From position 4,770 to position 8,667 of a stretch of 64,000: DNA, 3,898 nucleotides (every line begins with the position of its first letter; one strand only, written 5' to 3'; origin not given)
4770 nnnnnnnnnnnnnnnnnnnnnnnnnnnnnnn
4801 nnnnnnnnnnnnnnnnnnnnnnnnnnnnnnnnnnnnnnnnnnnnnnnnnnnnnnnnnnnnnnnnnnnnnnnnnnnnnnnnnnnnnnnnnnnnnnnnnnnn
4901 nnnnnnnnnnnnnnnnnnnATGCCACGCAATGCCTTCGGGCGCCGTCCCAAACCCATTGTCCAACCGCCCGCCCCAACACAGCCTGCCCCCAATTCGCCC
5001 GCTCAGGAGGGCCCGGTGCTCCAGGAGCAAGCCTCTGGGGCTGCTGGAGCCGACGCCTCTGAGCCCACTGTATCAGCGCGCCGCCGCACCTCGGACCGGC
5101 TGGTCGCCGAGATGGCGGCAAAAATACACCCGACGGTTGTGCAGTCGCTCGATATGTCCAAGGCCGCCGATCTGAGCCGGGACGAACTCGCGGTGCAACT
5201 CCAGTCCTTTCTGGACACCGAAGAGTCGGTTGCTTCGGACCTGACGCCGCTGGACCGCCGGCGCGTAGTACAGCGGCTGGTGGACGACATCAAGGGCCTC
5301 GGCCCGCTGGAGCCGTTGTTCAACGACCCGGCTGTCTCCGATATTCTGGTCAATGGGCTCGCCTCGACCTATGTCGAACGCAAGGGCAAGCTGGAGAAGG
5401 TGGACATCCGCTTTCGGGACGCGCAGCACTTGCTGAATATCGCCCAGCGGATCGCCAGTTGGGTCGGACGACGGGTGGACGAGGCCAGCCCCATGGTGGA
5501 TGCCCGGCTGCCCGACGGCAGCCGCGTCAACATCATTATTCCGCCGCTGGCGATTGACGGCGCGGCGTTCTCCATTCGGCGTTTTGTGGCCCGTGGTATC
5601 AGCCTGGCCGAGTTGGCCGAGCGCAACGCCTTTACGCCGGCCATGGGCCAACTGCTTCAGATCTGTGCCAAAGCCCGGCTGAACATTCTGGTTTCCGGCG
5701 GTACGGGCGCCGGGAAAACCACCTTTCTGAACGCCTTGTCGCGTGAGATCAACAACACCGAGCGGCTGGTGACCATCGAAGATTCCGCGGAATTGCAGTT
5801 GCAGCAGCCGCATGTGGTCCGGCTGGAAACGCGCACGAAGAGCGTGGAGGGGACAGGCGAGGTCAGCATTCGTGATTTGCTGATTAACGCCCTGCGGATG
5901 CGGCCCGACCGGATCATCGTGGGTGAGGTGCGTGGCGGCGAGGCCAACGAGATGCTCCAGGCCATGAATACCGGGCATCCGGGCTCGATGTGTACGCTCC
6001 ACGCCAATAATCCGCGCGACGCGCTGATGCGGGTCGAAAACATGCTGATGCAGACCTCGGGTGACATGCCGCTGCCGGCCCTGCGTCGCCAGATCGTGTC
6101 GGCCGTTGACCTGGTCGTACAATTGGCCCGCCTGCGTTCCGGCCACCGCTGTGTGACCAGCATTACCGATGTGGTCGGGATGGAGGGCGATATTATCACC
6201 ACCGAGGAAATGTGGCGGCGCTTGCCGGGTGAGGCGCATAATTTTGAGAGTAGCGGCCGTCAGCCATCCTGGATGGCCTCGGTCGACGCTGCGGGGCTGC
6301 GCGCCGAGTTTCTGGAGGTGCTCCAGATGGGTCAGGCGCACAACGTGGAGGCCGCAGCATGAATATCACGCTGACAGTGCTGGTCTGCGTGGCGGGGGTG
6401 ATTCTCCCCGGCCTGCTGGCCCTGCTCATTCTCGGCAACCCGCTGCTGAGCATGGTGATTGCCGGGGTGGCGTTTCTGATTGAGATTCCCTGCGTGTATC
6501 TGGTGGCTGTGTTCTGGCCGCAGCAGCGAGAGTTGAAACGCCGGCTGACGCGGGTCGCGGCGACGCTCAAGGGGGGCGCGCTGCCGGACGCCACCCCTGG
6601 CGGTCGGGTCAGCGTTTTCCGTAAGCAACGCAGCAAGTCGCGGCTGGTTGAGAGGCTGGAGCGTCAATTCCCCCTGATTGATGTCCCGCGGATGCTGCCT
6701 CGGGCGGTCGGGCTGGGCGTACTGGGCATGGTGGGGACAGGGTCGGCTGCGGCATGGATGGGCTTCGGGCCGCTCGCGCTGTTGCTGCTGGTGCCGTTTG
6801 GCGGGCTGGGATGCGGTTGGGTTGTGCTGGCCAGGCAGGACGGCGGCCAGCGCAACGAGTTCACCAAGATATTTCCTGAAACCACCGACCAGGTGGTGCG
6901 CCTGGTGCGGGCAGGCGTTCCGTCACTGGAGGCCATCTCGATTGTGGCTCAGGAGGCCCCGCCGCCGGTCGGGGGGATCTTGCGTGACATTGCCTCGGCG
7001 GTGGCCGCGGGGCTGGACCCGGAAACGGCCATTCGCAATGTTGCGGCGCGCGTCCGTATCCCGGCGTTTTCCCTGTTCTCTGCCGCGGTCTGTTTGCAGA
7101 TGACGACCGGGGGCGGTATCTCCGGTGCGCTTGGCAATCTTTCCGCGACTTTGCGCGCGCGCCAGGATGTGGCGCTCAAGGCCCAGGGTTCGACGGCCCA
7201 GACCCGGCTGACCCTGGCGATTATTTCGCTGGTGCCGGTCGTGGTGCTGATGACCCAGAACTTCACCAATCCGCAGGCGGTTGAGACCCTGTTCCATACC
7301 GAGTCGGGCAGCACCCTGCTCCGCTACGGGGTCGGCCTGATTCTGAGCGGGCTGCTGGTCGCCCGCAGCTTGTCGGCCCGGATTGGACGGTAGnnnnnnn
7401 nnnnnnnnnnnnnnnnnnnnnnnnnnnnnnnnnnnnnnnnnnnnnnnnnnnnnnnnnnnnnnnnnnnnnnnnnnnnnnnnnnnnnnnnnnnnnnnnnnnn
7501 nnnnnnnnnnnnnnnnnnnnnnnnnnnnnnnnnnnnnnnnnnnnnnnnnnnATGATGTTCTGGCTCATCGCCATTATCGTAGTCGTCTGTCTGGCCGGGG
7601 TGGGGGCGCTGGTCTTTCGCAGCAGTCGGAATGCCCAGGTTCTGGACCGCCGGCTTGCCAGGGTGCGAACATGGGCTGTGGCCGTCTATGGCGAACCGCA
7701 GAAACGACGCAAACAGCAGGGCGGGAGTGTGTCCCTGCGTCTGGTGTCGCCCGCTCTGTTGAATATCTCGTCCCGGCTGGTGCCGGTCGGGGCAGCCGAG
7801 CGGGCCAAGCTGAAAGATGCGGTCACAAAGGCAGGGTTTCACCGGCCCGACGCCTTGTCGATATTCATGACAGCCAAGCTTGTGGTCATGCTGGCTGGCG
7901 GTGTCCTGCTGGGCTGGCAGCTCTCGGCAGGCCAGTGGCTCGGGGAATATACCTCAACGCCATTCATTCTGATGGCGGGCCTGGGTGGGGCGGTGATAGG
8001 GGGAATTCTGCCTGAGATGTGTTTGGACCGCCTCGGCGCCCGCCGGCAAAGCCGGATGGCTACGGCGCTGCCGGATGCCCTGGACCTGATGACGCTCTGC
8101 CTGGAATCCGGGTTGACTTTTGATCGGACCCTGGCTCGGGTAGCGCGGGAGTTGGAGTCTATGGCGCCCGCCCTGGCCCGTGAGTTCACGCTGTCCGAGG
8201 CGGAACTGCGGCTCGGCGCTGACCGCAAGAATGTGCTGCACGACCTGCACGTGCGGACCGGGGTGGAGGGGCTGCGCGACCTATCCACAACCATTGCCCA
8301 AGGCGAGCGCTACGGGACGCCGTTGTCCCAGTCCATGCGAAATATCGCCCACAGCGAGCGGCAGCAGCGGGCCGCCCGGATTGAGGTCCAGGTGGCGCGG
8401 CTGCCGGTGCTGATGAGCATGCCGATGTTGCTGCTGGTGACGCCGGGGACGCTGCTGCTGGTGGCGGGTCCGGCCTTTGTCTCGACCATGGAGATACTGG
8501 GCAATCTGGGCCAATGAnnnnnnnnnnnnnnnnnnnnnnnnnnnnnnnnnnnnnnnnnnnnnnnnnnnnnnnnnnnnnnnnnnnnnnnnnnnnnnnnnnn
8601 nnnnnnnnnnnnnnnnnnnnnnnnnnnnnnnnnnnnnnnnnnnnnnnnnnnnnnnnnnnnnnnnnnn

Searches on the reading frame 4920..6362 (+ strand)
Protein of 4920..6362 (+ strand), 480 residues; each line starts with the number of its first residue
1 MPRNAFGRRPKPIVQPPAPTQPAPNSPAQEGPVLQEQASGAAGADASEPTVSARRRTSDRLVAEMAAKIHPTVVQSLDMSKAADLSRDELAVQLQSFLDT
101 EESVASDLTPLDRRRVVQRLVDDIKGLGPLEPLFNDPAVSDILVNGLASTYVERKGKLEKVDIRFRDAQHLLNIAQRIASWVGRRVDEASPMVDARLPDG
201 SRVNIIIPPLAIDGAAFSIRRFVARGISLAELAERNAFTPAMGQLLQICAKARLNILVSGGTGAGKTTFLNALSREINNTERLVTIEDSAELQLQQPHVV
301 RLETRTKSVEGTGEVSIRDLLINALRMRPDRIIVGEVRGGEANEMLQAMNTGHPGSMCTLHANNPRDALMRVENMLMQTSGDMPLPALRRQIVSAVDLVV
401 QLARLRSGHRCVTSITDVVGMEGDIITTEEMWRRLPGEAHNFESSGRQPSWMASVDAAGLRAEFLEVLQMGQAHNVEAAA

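Call 50: search_protein_families(library=pfam, max_evalue=0.00001, proteins=[window:4920-6362:+])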
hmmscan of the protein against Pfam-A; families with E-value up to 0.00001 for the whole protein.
window:4920-6362:+ (480 aa): 1 family
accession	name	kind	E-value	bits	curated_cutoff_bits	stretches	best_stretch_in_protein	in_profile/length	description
PF00437.27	T2SSE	-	1.4e-64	218.5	24.9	1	125-405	3-280/370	Type II/IV secretion system protein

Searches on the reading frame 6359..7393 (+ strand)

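Call 50: search_protein_families(library=pfam, max_evalue=0.00001, proteins=[window:6359-7393:+])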
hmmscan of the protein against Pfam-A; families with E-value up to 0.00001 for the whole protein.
window:6359-7393:+ (344 aa): 1 family
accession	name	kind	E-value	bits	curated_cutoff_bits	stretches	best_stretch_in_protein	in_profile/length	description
PF00482.28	T2SSF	-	1.1e-15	58.1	25.2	1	176-297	2-120/125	Type II secretion system (T2SS), protein F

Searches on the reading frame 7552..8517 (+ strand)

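Call 50: search_protein_families(library=pfam, max_evalue=0.00001, proteins=[window:7552-8517:+])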
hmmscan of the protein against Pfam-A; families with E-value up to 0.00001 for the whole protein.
window:7552-8517:+ (321 aa): 1 family
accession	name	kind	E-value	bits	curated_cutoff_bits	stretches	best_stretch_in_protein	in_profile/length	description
PF00482.28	T2SSF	-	8.4e-17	61.7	25.2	1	177-304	2-123/125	Type II secretion system (T2SS), protein F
